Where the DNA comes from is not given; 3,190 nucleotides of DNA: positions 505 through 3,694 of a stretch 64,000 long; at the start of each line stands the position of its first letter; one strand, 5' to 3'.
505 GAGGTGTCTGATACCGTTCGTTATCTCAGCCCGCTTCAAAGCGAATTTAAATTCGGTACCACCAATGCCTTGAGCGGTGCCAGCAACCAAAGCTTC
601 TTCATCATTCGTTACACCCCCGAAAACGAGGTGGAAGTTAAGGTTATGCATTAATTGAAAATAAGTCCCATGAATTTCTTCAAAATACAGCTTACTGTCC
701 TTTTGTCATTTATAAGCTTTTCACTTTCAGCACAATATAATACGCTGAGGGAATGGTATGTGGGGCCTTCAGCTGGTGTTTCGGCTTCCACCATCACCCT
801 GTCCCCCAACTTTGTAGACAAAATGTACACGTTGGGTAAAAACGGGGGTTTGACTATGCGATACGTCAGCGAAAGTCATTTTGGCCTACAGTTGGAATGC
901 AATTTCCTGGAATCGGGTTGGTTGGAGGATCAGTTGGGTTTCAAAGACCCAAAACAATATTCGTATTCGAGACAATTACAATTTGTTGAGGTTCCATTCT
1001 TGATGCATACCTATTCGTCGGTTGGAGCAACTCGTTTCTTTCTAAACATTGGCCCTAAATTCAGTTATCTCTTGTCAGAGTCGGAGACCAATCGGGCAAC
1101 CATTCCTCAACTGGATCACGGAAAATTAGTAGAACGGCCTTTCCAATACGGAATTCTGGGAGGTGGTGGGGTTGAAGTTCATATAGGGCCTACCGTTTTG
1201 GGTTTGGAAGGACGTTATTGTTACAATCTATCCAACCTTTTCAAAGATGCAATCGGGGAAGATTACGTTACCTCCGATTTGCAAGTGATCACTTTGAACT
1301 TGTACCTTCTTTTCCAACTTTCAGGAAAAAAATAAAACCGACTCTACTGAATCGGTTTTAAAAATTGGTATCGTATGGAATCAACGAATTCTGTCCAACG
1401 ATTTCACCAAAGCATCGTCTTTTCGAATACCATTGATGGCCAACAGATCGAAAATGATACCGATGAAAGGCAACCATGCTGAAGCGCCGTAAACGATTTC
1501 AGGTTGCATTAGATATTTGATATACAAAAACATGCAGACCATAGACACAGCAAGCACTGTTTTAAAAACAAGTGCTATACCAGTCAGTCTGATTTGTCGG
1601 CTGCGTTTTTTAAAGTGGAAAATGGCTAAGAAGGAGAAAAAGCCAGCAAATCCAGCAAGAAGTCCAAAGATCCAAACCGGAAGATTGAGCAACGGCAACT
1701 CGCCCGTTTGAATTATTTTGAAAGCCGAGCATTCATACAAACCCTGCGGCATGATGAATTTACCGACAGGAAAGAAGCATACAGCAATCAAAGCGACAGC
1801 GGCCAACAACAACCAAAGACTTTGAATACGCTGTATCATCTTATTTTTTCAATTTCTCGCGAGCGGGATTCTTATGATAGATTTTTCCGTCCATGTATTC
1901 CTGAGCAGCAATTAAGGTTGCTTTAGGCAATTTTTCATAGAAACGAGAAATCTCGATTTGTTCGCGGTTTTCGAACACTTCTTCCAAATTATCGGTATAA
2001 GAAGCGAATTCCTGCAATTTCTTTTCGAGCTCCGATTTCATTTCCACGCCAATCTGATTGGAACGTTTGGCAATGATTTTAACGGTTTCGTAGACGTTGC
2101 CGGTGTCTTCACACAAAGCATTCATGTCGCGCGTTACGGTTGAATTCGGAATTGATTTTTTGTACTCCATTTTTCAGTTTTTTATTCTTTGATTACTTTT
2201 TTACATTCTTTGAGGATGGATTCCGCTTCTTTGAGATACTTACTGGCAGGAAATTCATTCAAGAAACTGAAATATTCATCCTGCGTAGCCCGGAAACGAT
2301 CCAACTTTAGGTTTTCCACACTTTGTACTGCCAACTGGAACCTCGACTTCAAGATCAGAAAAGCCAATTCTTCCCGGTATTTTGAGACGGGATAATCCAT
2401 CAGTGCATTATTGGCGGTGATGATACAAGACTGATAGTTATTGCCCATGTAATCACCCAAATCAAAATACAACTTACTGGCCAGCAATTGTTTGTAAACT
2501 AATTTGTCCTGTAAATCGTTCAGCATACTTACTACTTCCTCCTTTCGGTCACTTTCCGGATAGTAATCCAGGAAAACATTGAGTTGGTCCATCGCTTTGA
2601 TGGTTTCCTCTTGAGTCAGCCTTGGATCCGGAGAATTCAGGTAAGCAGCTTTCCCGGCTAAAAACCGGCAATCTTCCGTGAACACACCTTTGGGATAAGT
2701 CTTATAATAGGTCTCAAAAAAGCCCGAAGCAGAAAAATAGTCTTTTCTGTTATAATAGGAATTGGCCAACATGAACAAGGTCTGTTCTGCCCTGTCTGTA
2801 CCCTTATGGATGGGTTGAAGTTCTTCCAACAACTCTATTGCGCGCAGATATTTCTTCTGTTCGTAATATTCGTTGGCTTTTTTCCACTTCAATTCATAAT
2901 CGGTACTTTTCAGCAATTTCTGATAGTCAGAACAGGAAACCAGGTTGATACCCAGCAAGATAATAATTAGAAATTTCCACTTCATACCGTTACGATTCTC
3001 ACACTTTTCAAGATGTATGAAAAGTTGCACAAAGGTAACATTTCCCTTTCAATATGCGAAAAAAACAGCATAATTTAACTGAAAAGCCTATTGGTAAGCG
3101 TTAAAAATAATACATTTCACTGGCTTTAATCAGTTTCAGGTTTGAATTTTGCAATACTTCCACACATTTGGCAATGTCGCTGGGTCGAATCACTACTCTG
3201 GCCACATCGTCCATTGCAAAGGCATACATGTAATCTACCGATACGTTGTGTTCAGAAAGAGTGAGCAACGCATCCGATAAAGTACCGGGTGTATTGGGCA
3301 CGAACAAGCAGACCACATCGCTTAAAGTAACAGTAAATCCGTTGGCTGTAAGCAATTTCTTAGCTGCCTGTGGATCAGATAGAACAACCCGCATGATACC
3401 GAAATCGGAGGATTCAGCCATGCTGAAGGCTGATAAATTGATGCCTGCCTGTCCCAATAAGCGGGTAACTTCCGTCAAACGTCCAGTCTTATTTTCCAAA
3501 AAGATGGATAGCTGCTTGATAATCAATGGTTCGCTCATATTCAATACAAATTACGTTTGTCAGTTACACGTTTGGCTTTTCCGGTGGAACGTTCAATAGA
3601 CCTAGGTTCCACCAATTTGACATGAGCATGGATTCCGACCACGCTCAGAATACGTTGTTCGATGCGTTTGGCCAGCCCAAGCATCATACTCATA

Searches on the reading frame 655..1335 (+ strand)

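Call 42: search_protein_families(library=pfam, proteins=[window:655-1335:+], max_evalue=0.001)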
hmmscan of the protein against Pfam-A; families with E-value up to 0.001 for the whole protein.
window:655-1335:+ (226 aa): 1 family
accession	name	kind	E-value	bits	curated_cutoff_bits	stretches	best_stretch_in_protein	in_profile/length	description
PF13568.12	OMP_b-brl_2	-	2.2e-28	100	27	1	26-197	2-175/175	Outer membrane protein beta-barrel domain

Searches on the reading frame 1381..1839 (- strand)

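Call 42: search_protein_families(library=pfam, proteins=[window:1381-1839:-], max_evalue=0.001)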
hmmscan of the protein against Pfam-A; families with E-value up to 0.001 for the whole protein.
window:1381-1839:- (152 aa): 1 family
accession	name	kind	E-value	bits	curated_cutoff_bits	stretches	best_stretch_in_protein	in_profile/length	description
PF14126.11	DUF4293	-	1.8e-35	122.9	27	1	2-151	1-153/153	Domain of unknown function (DUF4293)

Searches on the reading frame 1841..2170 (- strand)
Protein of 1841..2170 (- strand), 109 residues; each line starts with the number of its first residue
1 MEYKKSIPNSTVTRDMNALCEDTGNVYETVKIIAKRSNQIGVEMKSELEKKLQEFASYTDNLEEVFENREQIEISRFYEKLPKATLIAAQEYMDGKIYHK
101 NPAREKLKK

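Call 57: search_protein_families(library=pfam, proteins=[window:1841-2170:-], max_evalue=0.01)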
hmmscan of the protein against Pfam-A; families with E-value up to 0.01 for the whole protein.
window:1841-2170:- (109 aa): 1 family
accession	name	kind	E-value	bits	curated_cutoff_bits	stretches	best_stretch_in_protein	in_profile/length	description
PF01192.27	RNA_pol_Rpb6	-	1.2e-08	35.2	26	1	19-72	2-53/53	RNA polymerase Rpb6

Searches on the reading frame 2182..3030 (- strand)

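Call 57: search_protein_families(library=pfam, proteins=[window:2182-3030:-], max_evalue=0.01)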
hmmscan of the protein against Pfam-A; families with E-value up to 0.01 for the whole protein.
window:2182-3030:- (282 aa): 4 families
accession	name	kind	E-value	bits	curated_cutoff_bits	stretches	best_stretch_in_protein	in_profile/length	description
PF13525.12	YfiO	-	2.8e-19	70.1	25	1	49-194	9-157/203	Outer membrane lipoprotein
PF12895.13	ANAPC3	-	1.5e-05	25.6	27.2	1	80-130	21-67/82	Anaphase-promoting complex, cyclosome, subunit 3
PF13174.12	TPR_6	-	0.00055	20.9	26.3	0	84-114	2-32/33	Tetratricopeptide repeat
PF07719.23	TPR_2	-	0.0017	18.7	27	0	84-113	3-32/34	Tetratricopeptide repeat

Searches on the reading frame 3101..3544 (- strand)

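Call 42: search_protein_families(library=pfam, proteins=[window:3101-3544:-], max_evalue=0.001)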
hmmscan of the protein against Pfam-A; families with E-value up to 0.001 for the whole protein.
window:3101-3544:- (147 aa): 4 families
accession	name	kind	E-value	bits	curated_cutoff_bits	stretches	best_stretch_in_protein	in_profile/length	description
PF19571.5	ACT_8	-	1.6e-29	102.9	23.5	1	8-143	2-137/141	ACT domain pair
PF01842.31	ACT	-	1.6e-13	50.6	27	2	11-65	2-58/66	ACT domain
PF22629.2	ACT_AHAS_ss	-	5.6e-08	33.3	27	1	12-56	1-47/67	AHAS small subunit-like ACT domain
PF13291.12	ACT_4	-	0.0002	22.4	27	0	11-51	8-48/80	ACT domain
